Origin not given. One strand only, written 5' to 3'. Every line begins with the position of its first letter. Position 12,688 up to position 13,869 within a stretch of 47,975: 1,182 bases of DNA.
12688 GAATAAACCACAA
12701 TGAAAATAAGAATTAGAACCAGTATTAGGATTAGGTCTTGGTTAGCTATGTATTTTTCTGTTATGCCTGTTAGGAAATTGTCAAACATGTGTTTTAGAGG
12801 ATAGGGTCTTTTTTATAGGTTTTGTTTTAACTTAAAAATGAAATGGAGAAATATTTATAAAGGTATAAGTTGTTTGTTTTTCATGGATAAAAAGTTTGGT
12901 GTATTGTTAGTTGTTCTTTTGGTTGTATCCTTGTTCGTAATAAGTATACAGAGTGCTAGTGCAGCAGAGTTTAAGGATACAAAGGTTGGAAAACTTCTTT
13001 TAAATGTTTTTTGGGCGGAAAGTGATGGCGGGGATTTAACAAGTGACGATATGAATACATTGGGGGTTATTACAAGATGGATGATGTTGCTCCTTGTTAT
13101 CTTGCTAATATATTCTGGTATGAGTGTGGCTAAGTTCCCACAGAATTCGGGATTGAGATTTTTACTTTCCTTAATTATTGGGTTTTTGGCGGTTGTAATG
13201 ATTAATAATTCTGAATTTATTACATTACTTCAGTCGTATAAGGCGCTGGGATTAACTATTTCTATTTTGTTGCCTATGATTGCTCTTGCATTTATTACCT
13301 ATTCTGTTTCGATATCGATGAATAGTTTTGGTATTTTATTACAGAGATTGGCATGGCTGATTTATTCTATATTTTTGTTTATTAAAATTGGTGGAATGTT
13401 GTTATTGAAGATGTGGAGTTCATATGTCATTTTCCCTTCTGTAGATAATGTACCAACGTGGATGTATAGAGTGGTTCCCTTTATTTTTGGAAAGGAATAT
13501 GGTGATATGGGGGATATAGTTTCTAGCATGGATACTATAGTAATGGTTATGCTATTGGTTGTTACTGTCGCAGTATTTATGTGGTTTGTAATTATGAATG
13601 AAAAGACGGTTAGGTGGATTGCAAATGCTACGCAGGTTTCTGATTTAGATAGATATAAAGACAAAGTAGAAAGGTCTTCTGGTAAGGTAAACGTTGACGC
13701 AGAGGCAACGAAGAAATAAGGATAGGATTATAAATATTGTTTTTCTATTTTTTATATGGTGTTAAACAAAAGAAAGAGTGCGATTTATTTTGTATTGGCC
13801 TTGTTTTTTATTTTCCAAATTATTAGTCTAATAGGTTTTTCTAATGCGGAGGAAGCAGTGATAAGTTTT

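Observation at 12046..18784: Tandem array of paralogous polytopic membrane proteins with a constant C-terminal module and unrelated ectodomains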

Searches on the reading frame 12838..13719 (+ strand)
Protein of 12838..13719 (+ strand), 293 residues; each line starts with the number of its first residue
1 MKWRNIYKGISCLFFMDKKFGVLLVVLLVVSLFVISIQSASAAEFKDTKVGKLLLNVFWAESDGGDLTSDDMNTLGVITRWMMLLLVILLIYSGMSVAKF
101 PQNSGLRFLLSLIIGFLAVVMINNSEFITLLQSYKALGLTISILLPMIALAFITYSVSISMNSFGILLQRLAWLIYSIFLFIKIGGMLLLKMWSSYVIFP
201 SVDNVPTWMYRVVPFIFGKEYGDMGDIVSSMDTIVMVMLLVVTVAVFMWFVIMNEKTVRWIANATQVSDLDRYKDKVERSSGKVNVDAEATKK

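Call 6: search_protein_families(library=pfam, max_evalue=1, proteins=[window:12838-13719:+])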
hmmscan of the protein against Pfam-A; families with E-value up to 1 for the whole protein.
window:12838-13719:+ (293 aa): 1 family
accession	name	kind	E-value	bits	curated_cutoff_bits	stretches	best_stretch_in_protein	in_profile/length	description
PF07172.16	GRP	-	0.52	11.4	30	0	16-43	1-28/90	Glycine rich protein family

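Call 27: find_related_loci(query=window:12838-13719:+, collection=genome_contigs, flank=10000)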
Query window:12838-13719:+ (293 aa) in genome_contigs; peptide patterns used: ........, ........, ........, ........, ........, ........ (x = any residue, [..] = any of these).
47 stretches matched a pattern, but none encodes a relative of the query by tblastn (E <= 1e-3).

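Call 45: find_homologous_proteins(query=A5, max_evalue=0.001)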
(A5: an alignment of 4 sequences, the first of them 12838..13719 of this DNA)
Query A5 (4 sequences) (293 aa, profile of the alignment): 10 proteins with E <= 0.001 among 8000 candidates.
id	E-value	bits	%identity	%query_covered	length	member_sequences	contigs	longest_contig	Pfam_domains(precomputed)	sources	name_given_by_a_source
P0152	4.9e-147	507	51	78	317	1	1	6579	-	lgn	-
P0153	3.4e-137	475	35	77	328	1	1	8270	-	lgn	-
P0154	7.5e-122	425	100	96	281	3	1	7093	-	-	-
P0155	5.6e-112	392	36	74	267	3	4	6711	-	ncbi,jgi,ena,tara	jgi:hypothetical protein|tara:strand:+ start:1062 stop:1865 length:804 start_codon:yes stop_codon:ye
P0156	4.1e-95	337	63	87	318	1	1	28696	-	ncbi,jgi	jgi:hypothetical protein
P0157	3.4e-75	271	38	83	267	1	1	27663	-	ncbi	ncbi:MAG: hypothetical protein ABIG28_02235 [archaeon]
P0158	3.6e-69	252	37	75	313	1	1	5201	-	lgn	-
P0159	3.8e-66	242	37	68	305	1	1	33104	-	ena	-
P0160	4.4e-54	202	32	78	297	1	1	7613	-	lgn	-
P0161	8.0e-54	201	32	95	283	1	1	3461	-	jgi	-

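Call 46: find_encoding_contigs(protein=P0156, flank=10000, max_places=2)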
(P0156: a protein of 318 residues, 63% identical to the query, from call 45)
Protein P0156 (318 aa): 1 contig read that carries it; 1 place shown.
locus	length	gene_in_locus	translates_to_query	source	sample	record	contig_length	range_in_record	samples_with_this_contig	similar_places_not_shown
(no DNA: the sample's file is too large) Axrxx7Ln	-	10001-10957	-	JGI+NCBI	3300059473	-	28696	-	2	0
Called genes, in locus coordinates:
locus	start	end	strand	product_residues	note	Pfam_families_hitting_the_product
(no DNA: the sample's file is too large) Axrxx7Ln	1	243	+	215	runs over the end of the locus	PF03575:Peptidase_S51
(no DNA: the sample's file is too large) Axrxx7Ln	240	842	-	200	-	PF00069:Pkinase, PF07714:PK_Tyr_Ser-Thr (weak), PF01163:RIO1, PF01636:APH (faint)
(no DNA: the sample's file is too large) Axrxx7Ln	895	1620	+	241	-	PF04536:TPM_phosphatase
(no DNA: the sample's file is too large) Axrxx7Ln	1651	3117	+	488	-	-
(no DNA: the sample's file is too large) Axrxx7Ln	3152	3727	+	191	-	PF04011:LemA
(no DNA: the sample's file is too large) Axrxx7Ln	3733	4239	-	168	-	-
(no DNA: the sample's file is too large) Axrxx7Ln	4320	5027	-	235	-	PF03372:Exo_endo_phos (weak)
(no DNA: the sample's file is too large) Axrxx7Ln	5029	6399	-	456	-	PF02881:SRP54_N, PF00448:SRP54, PF01656:CbiA, PF02978:SRP_SPB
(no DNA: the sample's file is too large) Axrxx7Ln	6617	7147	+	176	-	-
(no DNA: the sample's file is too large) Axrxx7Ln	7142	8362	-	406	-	PF02881:SRP54_N, PF13604:AAA_30 (faint), PF00448:SRP54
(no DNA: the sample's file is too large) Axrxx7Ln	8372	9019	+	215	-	PF22090:Gins51_C (faint)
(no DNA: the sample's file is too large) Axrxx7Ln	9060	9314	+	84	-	-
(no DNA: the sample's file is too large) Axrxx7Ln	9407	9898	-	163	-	-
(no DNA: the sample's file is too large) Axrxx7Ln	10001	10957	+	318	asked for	-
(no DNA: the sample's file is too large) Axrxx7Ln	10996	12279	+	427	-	-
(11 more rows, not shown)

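Call 47: find_encoding_contigs(protein=P0157, flank=10000, max_places=2)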
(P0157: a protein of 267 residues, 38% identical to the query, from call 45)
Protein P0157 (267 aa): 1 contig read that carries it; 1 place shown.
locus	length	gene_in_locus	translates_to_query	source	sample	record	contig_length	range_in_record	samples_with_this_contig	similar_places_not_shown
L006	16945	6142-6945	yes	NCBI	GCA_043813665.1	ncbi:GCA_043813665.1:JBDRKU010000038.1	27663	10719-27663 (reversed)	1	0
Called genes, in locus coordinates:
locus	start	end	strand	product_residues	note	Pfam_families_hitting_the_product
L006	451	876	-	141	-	PF05598:DUF772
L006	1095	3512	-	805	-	PF00133:tRNA-synt_1, PF01406:tRNA-synt_1e (faint), PF09334:tRNA-synt_1g, PF13603:tRNA-synt_1_2, PF00133:tRNA-synt_1, PF09334:tRNA-synt_1g (weak), PF08264:Anticodon_1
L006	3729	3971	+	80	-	-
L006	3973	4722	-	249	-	PF08843:AbiEii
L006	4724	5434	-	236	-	PF01978:TrmB (faint)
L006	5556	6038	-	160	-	-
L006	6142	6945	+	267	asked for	-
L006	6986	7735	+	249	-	-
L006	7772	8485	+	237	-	-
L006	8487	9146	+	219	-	-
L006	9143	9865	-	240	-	-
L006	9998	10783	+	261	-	-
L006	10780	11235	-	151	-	-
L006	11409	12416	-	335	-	PF00752:XPG_N, PF00867:XPG_I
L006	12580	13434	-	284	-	PF00753:Lactamase_B, PF23023:Anti-Pycsar_Apyc1 (weak), PF12706:Lactamase_B_2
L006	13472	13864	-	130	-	-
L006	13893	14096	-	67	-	-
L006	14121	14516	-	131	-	-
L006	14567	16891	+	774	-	PF03104:DNA_pol_B_exo1, PF13482:RNase_H_2 (faint), PF00136:DNA_pol_B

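Call 48: find_encoding_contigs(protein=P0159, flank=10000, max_places=2)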
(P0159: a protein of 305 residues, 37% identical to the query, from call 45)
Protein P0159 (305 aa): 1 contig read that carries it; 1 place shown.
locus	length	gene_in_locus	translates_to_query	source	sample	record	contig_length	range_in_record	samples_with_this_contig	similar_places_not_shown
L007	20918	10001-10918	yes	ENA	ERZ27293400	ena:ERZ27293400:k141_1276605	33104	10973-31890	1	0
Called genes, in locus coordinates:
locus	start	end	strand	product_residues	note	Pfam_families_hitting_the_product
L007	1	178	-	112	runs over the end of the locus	-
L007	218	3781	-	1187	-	PF03104:DNA_pol_B_exo1, PF00136:DNA_pol_B, PF14890:Intein_splicing, PF14528:LAGLIDADG_3, PF00136:DNA_pol_B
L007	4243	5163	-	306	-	PF08281:Sigma70_r4_2 (faint)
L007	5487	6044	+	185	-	-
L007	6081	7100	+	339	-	PF00752:XPG_N, PF00867:XPG_I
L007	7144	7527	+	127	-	PF01909:NTP_transf_2, PF18765:Polbeta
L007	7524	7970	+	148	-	PF01934:HepT-like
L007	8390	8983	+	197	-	-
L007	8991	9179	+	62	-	PF26477:DUF8150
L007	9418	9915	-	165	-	-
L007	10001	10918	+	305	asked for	-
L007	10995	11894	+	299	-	-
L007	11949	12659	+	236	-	-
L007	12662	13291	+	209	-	-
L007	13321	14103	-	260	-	-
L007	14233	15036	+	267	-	-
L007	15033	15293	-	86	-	-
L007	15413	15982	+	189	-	PF01909:NTP_transf_2 (weak), PF18765:Polbeta (weak)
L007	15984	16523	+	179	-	PF05168:HEPN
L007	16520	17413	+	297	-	PF25133:TYW2_N_2 (weak), PF02475:TRM5-TYW2_MTfase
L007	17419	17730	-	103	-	-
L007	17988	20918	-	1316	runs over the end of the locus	PF01079:Hint (faint), PF14890:Intein_splicing, PF14528:LAGLIDADG_3, PF14890:Intein_splicing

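Call 49: find_related_loci(query=A5, collection=genome_contigs, flank=8000)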
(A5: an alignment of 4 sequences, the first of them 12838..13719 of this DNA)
Query A5 (293 aa) in genome_contigs; peptide patterns used: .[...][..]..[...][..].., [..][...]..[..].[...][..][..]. (x = any residue, [..] = any of these).
101 stretches matched a pattern; 2 encode a relative of the query (tblastn E <= 1e-3); 2 distinct loci.
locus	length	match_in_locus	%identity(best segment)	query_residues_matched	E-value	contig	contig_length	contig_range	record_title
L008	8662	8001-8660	38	70-276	4e-41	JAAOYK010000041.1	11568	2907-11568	Candidatus Pacearchaeota archaeon isolate DPANNHV_H1.bin.39 k83_1992390, whole genome shotgun sequence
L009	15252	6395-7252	32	4-285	2e-36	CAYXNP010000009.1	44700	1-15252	MAG TPA_asm: Candidatus Woesearchaeota archaeon isolate SRP050083_co1_23 genome assembly, contig: NODE_238_length_44700_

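Call 51: search_solved_structures(query=A5, max_evalue=10)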
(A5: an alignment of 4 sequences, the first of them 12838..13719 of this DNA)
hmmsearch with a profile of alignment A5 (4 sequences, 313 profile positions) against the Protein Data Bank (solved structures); distinct sequences matched with E-value up to 10: 1.
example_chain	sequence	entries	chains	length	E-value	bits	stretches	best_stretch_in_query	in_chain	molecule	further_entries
2n50_A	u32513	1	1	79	0.09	15.4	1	37-105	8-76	Acyl carrier protein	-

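Call 58: find_homologous_proteins(query=A7, max_evalue=0.001)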
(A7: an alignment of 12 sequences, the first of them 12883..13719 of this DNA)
Query A7 (12 sequences) (278 aa, profile of the alignment): 14 proteins with E <= 0.001 among 8000 candidates.
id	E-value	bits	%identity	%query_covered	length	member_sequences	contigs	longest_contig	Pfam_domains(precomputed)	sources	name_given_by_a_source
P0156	1.6e-105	371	63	92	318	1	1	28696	-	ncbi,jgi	jgi:hypothetical protein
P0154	4.2e-99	350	100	100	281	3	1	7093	-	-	-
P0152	1.0e-98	348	51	82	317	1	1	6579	-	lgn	-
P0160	2.3e-95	337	32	83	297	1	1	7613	-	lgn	-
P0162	5.8e-81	290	31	81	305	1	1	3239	-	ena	-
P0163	1.3e-76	276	27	83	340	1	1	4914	-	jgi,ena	-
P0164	1.3e-73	266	36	86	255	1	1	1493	-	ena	-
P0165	2.0e-68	249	32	77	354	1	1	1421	-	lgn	-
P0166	2.7e-67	245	40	99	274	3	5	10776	-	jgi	jgi:hypothetical protein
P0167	1.4e-66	243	32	86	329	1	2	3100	-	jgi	-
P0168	3.2e-65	239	29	82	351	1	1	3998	-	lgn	-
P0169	2.4e-63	232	32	84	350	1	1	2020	-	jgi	-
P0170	1.0e-62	230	31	81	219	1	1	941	-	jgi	jgi:hypothetical protein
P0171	1.5e-57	213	27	83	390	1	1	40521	-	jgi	-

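Call 61: search_protein_families(library=pfam, alignment_id=A8, max_evalue=0.01)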
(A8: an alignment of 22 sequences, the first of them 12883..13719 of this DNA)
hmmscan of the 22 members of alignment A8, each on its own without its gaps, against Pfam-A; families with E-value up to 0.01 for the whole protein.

A. member 1, window:12883-13719:+ (278 aa): 0 families

B. families by the number of members that match (of 22 scanned): 1 family
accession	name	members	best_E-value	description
PF06387.16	Calcyon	1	0.0036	D1 dopamine receptor-interacting protein (calcyon)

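Call 71: predict_structure(alignment_id=A9)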
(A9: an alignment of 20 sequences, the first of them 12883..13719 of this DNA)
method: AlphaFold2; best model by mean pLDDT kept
length: 278 residues; sequences in the alignment: 20
mean_pLDDT: 73.6   pTM: 0.56
mean pLDDT of the five models: 73.6, 73.2, 71.2, 67.4, 65.3
residues with pLDDT >= 90: 12; 70-90: 175; 50-70: 76; < 50: 15
segments of 3 or more residues with pLDDT < 50: 25-27, 46-52
pLDDT, mean of each block of 10 residues (from residue 1): 57 61 48 62 52 53 70 78 76 79 67 59 72 78 76 84 88 85 62 80 79 84 89 85 78 84 90 87
secondary structure, 60 per line:
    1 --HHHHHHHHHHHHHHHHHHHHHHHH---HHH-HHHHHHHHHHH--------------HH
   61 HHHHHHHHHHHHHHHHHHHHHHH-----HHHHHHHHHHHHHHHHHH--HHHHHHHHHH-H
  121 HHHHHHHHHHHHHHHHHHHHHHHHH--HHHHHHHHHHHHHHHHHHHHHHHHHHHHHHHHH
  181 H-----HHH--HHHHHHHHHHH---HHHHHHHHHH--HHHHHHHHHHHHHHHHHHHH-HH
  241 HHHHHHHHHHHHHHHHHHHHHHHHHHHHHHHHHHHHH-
elements in order: H3-26 H34-44 H59-83 H89-106 H109-118 H120-145 H148-181 H192-202 H206-215 H218-237 H239-277

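Call 73: fold_search(model_id=the predicted structure, library=pdb)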
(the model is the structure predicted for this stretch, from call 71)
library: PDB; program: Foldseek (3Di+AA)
matches with E <= 10: 25; with E <= 0.001: 0
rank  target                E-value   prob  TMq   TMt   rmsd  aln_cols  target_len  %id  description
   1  8i9l_C                1.7e+00  0.13  0.21  0.21  13.7       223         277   11  Structure of C3a-C3aR-Go complex (Composite map) (released 2023-10-18)
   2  6r1j_D                2.1e+00  0.04  0.12  0.13  23.5       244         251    9  Structure of the soluble AhlC triple head mutant of the tripartite alpha-pore forming toxin, AHL, from Aeromonas hydro (released 2019-07-10)
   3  6r1j_J                2.3e+00  0.05  0.13  0.14  31.2       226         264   12  Structure of the soluble AhlC triple head mutant of the tripartite alpha-pore forming toxin, AHL, from Aeromonas hydro (released 2019-07-10)
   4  7wic_R                3.8e+00  0.08  0.24  0.23  15.4       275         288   13  Cryo-EM structure of the SS-14-bound human SSTR2-Gi1 complex (released 2022-06-01)
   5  7xmr_R                4.0e+00  0.08  0.22  0.21  12.9       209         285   11  CryoEM structure of the somatostatin receptor 2 (SSTR2) in complex with Gi1 and its endogeneous peptide ligand SST-14 (released 2022-08-03)
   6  7siz_D                4.7e+00  0.03  0.14  0.13  19.7       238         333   16  C-type inactivation in a voltage gated K+ channel (released 2022-05-04)
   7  6h2f_A                4.9e+00  0.03  0.15  0.13  35.4       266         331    9  Structure of the pre-pore AhlB of the tripartite alpha-pore forming toxin, AHL, from Aeromonas hydrophila. (released 2019-07-10)
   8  1y2o_A                5.9e+00  0.02  0.14  0.15  27.9       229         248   14  Structure of N-terminal domain IRSp53/BAIAP2 (released 2005-02-15)
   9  8t4f_B                6.2e+00  0.02  0.14  0.11  18.6       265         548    9  Transporter associated with antigen processing (TAP) bound to the 9-mer peptide RRYQKSTEL (released 2024-06-19)
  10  7e40_B                6.5e+00  0.04  0.16  0.14  20.1       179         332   15  Mechanism of Phosphate Sensing and Signaling Revealed by Rice SPX1-PHR2 Complex Structure (released 2021-11-10)
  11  8ipq_A                6.5e+00  0.04  0.20  0.13  14.8       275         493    9  Cryo-EM structure of heme transporter CydDC from Mycobacterium smegmatis in the inward facing apo state (released 2023-06-14)
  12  8j02_A                6.5e+00  0.03  0.14  0.12  28.5       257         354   14  Human KCNQ2(F104A)-CaM-PIP2-CBD complex in state II (released 2023-12-13)
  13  9ixy_A                6.5e+00  0.03  0.14  0.12  26.2       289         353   14  Human KCNQ2-CaM-Ebio2 Complex in the Presence of PIP2 (released 2025-03-19)
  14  9rtt_Q                6.8e+00  0.06  0.19  0.08  15.9       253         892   13  Activated Elongation Complex with IWS1 and ELOF1 (released 2025-09-03)
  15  5odw_D                6.8e+00  0.04  0.16  0.19  13.5       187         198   14  Structure of the FpvAI-pyocin S2 complex (released 2017-11-08)
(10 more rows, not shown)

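Call 76: search_protein_families(library=ncbifam, max_evalue=0.1, proteins=[window:12883-13719:+])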
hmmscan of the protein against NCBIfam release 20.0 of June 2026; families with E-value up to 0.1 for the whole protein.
window:12883-13719:+ (278 aa): 0 families

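Call 77: search_protein_families(library=phrogs, max_evalue=0.1, proteins=[window:12883-13719:+])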
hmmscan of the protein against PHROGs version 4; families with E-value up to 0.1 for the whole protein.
window:12883-13719:+ (278 aa): 0 families

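Call 89: search_protein_families(library=pfam, max_evalue=0.05, proteins=[L006:9143-9865:-, L007:13321-14103:-, L009:9701-10420:-])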
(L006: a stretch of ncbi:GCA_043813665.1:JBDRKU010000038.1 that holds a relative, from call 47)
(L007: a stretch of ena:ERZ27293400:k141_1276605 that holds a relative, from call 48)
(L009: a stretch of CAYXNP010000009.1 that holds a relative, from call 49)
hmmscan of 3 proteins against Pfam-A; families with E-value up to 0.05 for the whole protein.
L006:9143-9865:- (240 aa): 0 families

L007:13321-14103:- (260 aa): 0 families

L009:9701-10420:- (239 aa): 0 families

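Call 95: search_dna_similar(query=window:12883-13719:+, collection=phages, mode=protein, max_evalue=0.01, max_rows=5)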
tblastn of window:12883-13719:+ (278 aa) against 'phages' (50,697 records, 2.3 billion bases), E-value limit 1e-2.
No match.

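Call 96: find_related_loci(query=A7, collection=metagenome_contigs, flank=10000)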
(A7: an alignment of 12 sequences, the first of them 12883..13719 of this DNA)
Query A7 (278 aa) in metagenome_contigs; peptide patterns used: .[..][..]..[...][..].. (x = any residue, [..] = any of these).
157 stretches matched a pattern; 17 encode a relative of the query (tblastn E <= 1e-3); 17 distinct loci.
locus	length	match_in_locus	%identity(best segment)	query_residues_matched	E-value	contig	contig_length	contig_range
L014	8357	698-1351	37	49-278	5e-43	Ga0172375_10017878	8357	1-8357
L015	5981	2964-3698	36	19-278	8e-39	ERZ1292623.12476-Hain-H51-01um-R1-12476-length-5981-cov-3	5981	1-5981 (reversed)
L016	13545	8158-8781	34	52-267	8e-36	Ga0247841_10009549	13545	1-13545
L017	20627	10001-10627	35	60-273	6e-35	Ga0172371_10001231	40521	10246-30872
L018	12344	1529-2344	31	2-270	3e-34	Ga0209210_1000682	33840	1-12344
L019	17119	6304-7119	31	2-270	3e-34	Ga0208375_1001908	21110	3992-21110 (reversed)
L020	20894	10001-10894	32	9-277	3e-34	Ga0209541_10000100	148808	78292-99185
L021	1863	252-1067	31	2-270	2e-34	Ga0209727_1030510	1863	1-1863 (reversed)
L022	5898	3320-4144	32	2-270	9e-34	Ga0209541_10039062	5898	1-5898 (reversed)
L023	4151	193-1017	32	2-270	6e-34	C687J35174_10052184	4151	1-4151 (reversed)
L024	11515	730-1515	34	10-277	2e-29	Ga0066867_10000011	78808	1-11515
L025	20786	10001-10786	34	10-277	2e-29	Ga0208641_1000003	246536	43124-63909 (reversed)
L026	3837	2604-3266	32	56-278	1e-28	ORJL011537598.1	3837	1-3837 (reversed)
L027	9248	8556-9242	30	31-265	5e-28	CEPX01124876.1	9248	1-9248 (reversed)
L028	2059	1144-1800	30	78-278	1e-25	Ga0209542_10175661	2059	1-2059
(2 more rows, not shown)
